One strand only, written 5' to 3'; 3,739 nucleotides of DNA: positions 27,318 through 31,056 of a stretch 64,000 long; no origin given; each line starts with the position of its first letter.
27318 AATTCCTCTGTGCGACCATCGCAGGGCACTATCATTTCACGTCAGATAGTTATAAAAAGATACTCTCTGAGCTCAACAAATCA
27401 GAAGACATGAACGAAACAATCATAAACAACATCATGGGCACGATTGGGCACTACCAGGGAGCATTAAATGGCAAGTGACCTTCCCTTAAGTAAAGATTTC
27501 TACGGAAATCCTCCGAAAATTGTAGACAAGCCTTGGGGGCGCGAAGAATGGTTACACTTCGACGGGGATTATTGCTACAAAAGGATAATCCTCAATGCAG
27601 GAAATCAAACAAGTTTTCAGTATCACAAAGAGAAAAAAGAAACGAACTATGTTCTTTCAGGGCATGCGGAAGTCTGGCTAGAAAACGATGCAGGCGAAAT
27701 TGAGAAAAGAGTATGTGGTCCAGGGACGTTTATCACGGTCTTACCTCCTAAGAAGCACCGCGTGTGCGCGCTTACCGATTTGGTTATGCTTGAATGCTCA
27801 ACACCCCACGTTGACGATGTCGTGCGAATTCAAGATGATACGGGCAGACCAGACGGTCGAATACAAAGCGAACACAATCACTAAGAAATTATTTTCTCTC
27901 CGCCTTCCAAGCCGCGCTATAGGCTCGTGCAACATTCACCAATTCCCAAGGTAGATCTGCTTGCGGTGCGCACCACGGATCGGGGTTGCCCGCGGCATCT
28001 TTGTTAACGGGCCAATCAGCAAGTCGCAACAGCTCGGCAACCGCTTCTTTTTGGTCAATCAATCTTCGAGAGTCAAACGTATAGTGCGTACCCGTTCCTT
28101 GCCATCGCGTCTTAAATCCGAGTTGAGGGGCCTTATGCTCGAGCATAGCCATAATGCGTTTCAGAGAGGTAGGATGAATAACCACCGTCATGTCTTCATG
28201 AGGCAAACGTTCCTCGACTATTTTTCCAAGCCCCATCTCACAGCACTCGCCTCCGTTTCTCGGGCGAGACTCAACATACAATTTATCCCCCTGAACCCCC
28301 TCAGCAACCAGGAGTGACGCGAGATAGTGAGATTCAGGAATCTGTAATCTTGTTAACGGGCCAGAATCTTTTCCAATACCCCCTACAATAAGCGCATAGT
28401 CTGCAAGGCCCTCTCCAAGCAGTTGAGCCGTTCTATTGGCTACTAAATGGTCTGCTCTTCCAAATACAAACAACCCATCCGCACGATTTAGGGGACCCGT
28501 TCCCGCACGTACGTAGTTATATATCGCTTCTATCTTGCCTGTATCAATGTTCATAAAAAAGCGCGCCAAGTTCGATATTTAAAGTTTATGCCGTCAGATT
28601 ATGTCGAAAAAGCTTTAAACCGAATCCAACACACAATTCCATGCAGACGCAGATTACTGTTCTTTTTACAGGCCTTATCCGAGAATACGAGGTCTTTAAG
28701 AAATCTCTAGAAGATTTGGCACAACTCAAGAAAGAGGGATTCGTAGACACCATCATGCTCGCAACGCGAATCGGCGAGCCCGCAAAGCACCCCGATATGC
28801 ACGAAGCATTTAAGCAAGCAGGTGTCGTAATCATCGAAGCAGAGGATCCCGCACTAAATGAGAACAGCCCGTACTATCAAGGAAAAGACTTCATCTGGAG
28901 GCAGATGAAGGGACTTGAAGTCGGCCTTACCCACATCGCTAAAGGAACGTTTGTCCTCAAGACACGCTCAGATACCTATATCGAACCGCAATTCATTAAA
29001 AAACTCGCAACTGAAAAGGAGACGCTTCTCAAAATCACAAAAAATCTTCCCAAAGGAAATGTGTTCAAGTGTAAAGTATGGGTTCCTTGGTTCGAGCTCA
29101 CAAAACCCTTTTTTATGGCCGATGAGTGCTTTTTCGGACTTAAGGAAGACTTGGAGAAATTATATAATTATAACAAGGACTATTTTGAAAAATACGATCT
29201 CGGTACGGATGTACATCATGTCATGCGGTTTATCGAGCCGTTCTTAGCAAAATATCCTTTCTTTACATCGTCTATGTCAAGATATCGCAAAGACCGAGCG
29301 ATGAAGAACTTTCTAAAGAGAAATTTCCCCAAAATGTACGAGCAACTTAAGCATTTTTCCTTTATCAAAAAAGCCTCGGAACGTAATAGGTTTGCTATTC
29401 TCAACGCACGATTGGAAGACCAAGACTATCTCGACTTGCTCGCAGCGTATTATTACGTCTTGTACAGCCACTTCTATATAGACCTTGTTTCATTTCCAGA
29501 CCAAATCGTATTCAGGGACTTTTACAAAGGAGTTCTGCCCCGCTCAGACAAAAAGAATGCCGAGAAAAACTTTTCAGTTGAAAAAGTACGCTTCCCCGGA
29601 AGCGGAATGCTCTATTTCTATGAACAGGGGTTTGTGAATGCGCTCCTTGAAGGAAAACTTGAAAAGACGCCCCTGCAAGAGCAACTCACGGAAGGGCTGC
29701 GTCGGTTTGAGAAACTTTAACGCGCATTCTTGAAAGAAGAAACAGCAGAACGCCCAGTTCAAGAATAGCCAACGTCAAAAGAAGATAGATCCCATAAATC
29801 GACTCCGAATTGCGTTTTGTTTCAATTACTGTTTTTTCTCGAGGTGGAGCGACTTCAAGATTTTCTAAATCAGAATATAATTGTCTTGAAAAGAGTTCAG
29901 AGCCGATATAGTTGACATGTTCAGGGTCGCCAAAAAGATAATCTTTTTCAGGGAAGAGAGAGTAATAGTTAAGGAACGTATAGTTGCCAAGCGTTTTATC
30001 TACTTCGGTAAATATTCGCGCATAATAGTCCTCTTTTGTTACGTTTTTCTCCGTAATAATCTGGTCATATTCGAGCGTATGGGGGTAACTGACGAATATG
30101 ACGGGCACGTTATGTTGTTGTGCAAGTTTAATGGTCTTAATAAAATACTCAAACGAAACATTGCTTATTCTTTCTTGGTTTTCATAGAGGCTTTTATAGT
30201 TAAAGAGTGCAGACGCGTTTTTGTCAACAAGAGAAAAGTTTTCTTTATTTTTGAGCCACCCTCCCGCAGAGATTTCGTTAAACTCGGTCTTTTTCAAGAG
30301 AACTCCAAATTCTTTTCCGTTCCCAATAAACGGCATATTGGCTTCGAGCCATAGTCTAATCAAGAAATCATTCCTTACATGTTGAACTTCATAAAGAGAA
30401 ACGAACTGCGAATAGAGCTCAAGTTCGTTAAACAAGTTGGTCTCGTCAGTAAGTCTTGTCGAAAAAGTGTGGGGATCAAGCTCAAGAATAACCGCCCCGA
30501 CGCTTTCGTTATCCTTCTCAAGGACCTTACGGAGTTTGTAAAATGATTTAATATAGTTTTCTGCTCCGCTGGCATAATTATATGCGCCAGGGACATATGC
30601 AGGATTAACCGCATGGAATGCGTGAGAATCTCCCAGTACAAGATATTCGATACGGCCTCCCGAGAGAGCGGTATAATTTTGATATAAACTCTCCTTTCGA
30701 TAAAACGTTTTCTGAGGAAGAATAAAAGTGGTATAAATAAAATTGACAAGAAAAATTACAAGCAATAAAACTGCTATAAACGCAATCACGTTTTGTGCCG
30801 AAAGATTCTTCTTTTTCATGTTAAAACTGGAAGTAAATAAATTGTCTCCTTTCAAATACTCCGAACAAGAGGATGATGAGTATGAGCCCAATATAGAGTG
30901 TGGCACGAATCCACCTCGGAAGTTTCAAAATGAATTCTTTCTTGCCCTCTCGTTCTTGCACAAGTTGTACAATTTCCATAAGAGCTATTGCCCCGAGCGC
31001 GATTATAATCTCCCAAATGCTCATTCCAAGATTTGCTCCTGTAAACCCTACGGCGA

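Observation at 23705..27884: Five-gene operon that looks like an undescribed nucleotide-sugar activation route (HAD phosphatase, NTase, NTase-kinase fusion, GatZ/KbaZ-like barrel, cupin)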

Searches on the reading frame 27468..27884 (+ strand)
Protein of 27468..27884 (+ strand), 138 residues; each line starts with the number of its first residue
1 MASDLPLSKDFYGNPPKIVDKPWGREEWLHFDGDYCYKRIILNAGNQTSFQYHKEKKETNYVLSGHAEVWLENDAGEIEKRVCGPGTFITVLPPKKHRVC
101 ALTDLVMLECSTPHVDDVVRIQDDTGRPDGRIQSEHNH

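Call 3: search_protein_families(library=pfam, proteins=[window:27468-27884:+], max_evalue=0.01)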
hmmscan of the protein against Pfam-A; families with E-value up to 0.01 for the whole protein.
window:27468-27884:+ (138 aa): 3 families
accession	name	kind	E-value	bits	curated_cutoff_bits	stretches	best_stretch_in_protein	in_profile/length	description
PF01050.24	MannoseP_isomer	-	3.8e-06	27.5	23.6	1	19-80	12-73/116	Mannose-6-phosphate isomerase C-terminal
PF07883.17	Cupin_2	-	4.2e-05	23.6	27.2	1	41-103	4-60/70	Cupin domain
PF06339.18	Ectoine_synth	-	0.0022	18.7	27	1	35-115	35-111/127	Ectoine synthase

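Call 4: search_protein_families(library=ncbifam, proteins=[window:27468-27884:+], max_evalue=0.01)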
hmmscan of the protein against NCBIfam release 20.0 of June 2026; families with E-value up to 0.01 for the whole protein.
window:27468-27884:+ (138 aa): 4 families
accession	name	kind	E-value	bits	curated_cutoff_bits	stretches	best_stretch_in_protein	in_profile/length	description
TIGR01479.1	GMP_PMI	equivalog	1.5e-06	27.3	372.95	1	19-125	359-465/467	mannose-1-phosphate guanylyltransferase/mannose-6-phosphate isomerase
NF012004.0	PRK15460.1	equivalog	4.4e-05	22.3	859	1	19-127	369-477/478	mannose-1-phosphate guanyltransferase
NF009806.0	PRK13290.1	subfamily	0.00061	19.8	128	1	36-115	36-111/130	ectoine synthase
TIGR04366.1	cupin_WbuC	subfamily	0.00099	19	42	1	50-111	49-115/132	WbuC family cupin fold metalloprotein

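Call 54: search_solved_structures(query=A3, max_evalue=1, show_alignments=3)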
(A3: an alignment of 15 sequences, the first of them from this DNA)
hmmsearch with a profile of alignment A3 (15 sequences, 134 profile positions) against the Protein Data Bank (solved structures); distinct sequences matched with E-value up to 1: 25.
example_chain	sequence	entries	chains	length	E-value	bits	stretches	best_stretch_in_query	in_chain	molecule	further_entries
6ufi_A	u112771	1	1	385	0.0022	21.3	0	38-98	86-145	Cupin domain-containing protein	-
6l9i_A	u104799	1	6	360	0.0066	19.7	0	38-106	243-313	Oxalate decarboxylase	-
6tzp_A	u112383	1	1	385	0.0092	19.2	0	44-98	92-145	Oxalate decarboxylase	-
4met_A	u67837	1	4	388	0.01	19.1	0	46-98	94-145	Oxalate decarboxylase OxdC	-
2uy8_A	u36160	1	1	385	0.01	19.1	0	44-98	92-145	OXALATE DECARBOXYLASE OXDC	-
7zvm_A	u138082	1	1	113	0.011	19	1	42-97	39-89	Mannose-6-phosphate isomerase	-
3s0m_A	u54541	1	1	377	0.012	18.9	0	46-98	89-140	Oxalate decarboxylase oxdC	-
5vg3_A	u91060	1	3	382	0.012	18.8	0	46-98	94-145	Oxalate decarboxylase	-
2uyb_A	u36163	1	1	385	0.012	18.8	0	46-98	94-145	OXALATE DECARBOXYLASE OXDC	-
1j58_A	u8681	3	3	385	0.012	18.8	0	46-98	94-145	YVRK PROTEIN | OXALATE DECARBOXYLASE OXDC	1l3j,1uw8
2uya_A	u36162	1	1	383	0.012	18.8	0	46-98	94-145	OXALATE DECARBOXYLASE OXDC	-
2v09_A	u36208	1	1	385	0.012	18.8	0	46-98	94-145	OXALATE DECARBOXYLASE OXDC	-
5hi0_A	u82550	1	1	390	0.013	18.8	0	46-98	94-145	Oxalate decarboxylase OxdC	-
2uy9_A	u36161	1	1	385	0.013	18.8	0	46-98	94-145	OXALATE DECARBOXYLASE OXDC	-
2vqa_A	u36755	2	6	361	0.014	18.7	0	41-93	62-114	SLL1358 PROTEIN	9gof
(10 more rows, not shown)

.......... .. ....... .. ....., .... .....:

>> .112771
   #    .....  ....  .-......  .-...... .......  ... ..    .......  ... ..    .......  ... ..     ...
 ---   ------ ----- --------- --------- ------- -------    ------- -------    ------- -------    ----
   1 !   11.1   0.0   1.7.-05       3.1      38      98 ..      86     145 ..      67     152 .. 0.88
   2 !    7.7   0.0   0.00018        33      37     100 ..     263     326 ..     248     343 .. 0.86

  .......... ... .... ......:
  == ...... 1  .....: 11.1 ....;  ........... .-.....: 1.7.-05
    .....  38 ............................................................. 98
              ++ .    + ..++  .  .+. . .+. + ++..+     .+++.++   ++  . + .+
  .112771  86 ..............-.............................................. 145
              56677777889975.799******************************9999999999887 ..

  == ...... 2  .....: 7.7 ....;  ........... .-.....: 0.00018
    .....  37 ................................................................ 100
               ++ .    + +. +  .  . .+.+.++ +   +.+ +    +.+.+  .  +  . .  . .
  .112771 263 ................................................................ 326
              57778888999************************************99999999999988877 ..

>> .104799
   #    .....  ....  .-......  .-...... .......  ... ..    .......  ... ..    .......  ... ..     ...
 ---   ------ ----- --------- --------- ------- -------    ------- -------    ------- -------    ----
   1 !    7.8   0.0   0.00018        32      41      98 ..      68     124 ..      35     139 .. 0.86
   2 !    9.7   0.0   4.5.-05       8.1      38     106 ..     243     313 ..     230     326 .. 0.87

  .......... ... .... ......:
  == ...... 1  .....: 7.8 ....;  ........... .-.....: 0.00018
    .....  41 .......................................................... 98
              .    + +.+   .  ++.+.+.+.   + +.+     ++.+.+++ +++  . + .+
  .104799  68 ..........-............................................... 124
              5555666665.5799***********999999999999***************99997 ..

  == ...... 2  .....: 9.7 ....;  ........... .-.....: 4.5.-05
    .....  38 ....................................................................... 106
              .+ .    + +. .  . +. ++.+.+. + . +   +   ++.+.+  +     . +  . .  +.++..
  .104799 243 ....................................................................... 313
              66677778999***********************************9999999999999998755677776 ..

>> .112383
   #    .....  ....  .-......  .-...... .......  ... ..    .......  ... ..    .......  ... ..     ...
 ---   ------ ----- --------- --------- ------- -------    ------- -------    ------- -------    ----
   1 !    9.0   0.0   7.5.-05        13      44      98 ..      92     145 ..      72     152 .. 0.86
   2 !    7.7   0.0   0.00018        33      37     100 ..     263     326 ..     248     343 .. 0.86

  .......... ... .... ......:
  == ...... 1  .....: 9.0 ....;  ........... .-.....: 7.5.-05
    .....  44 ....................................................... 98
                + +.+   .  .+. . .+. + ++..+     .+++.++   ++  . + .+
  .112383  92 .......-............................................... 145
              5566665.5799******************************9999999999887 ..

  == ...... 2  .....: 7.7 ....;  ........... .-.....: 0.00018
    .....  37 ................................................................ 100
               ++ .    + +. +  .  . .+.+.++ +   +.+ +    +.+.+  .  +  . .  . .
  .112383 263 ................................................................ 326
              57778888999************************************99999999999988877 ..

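Call 58: search_protein_families(library=pfam, alignment_id=A3, max_evalue=0.01)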
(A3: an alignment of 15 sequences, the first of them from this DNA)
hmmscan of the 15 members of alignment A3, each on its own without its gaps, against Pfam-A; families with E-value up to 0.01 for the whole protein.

A. member 1, seq(138 aa): 3 families
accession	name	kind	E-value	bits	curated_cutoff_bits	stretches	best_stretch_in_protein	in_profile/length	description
PF01050.24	MannoseP_isomer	-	3.8e-06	27.5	23.6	1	19-80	12-73/116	Mannose-6-phosphate isomerase C-terminal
PF07883.17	Cupin_2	-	4.2e-05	23.6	27.2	1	41-103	4-60/70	Cupin domain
PF06339.18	Ectoine_synth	-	0.0022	18.7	27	1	35-115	35-111/127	Ectoine synthase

B. families by the number of members that match (of 15 scanned): 5 families
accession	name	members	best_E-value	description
PF01050.24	MannoseP_isomer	15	5.3e-10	Mannose-6-phosphate isomerase C-terminal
PF07883.17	Cupin_2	14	1.5e-09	Cupin domain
PF06339.18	Ectoine_synth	13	2.4e-05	Ectoine synthase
PF05899.18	Cupin_3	1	0.00028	EutQ-like cupin domain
PF14667.12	Polysacc_synt_C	1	0.0074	Polysaccharide biosynthesis C-terminal domain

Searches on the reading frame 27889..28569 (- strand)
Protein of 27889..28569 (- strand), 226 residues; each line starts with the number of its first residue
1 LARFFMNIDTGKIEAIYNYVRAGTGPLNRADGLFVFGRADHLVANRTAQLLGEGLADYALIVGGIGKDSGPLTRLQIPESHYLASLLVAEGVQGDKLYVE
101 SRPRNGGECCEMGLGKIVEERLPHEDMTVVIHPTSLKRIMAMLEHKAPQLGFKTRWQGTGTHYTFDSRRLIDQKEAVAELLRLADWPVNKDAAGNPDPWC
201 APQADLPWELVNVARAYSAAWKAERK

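Call 3: search_protein_families(library=pfam, proteins=[window:27889-28569:-], max_evalue=0.01)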
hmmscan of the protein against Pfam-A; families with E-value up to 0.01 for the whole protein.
window:27889-28569:- (226 aa): 1 family
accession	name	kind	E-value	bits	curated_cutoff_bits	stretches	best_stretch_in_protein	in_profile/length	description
PF02698.23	DUF218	-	0.00086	19.7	27.6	1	33-157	3-112/133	DUF218 domain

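Call 4: search_protein_families(library=ncbifam, proteins=[window:27889-28569:-], max_evalue=0.01)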
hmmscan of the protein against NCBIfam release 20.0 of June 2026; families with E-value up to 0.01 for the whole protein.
window:27889-28569:- (226 aa): 0 families

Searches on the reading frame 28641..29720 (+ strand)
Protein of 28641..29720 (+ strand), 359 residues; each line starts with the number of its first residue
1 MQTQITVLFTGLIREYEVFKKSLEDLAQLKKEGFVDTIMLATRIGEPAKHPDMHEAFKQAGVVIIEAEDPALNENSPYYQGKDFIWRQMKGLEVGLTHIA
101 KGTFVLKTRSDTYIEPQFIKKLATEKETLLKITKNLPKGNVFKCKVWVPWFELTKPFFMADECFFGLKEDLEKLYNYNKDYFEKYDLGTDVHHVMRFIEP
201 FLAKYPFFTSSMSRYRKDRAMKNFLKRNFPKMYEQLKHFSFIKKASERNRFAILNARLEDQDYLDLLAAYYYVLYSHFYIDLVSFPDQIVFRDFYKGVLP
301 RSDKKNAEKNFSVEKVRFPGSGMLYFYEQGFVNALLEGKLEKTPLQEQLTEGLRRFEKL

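Call 3: search_protein_families(library=pfam, proteins=[window:28641-29720:+], max_evalue=0.01)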
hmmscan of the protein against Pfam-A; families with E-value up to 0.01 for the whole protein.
window:28641-29720:+ (359 aa): 1 family
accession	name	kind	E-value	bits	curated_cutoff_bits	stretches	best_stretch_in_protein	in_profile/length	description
PF00123.25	Hormone_2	-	0.0087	16.5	21.2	0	208-225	6-23/28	Peptide hormone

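Call 4: search_protein_families(library=ncbifam, proteins=[window:28641-29720:+], max_evalue=0.01)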
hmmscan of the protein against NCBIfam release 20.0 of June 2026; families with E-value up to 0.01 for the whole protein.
window:28641-29720:+ (359 aa): 0 families

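Call 43: search_protein_families(library=pfam, proteins=[window:28641-29720:+], max_evalue=0.01)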
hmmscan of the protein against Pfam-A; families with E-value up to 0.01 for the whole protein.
window:28641-29720:+ (359 aa): 1 family
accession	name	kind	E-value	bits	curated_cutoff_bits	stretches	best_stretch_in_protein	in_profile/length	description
PF00123.25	Hormone_2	-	0.0087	16.5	21.2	0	208-225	6-23/28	Peptide hormone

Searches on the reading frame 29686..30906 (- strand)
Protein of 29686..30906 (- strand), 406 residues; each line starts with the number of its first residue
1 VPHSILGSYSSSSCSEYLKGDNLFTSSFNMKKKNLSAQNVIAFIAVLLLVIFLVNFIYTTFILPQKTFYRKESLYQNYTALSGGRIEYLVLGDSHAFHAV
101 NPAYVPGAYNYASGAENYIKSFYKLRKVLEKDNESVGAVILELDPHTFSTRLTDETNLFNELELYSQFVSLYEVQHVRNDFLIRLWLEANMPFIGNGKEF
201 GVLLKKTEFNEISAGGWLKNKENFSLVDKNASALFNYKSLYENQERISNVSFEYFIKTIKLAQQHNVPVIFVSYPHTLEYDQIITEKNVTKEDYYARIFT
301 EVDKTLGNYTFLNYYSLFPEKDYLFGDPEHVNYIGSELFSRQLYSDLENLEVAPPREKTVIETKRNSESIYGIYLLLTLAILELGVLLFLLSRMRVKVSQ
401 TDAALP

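Call 23: search_protein_families(library=pfam, proteins=[window:29686-30906:-], max_evalue=0.001)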
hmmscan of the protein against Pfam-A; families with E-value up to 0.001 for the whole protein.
window:29686-30906:- (406 aa): 1 family
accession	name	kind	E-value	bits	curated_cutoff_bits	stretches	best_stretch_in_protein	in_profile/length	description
PF07611.17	DUF1574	-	0.00032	20.6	29.1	0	236-316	235-311/342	Protein of unknown function (DUF1574)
